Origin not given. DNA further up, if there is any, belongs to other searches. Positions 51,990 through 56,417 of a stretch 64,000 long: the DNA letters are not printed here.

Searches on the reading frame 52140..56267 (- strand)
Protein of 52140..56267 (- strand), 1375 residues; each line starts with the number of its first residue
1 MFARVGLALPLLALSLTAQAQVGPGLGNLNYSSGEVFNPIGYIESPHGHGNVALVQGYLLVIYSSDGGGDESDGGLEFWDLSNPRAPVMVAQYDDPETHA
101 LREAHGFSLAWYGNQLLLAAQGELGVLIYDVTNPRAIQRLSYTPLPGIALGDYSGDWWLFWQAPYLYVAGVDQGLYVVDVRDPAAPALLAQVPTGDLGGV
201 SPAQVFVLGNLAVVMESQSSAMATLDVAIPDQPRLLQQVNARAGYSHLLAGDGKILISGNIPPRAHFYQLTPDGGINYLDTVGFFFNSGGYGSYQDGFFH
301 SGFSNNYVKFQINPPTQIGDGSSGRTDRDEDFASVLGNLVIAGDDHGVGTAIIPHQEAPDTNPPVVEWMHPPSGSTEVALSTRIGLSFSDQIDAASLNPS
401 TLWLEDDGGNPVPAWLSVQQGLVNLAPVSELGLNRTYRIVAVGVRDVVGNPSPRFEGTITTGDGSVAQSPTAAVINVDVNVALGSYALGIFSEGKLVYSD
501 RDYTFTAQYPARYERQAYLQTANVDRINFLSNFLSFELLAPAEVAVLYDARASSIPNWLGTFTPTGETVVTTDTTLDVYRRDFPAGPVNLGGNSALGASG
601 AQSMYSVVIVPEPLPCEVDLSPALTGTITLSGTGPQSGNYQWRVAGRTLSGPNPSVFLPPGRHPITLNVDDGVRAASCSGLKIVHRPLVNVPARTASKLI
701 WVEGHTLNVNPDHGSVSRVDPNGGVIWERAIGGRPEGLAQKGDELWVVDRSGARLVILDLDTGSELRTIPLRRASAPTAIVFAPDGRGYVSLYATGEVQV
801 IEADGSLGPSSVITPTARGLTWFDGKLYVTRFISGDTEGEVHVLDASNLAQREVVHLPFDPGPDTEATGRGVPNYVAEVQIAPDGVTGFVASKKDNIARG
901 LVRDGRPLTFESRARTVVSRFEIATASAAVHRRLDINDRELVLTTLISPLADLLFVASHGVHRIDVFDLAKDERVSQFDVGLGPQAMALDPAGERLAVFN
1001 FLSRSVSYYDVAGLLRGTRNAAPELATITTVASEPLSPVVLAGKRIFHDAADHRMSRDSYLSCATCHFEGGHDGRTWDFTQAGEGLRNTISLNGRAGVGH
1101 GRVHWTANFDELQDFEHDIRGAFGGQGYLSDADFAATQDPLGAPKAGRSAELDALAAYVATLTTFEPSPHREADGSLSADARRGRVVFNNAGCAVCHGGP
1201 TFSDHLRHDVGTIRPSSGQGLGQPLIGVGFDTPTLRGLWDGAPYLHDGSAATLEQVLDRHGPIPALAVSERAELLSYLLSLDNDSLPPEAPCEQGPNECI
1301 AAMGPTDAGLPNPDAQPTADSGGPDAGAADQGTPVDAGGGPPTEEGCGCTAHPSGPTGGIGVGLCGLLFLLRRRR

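Call 79: search_protein_families(library=pfam, proteins=[window:52140-56267:-], max_evalue=0.001)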
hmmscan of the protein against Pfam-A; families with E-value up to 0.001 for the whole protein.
window:52140-56267:- (1375 aa): 5 families
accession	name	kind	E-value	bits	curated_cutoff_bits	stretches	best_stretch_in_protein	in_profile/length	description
PF13205.12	Big_5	-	4.5e-13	50.3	23.6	1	360-451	1-94/105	Bacterial Ig-like domain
PF21419.2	RoxA-like_Cyt-c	-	4.3e-07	29.8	26.7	1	1229-1258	1-30/39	RoxA-like, cytochrome c-like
PF08309.17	LVIVD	-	1.4e-06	28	20.2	1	165-192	13-40/42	LVIVD repeat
PF03150.19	CCP_MauG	-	4.8e-05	24.5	25.6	0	1043-1094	7-58/149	Di-haem cytochrome c peroxidase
PF13360.13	PQQ_2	-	0.00072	19.7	27.6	0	702-767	168-231/233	Outer membrane protein assembly factor BamB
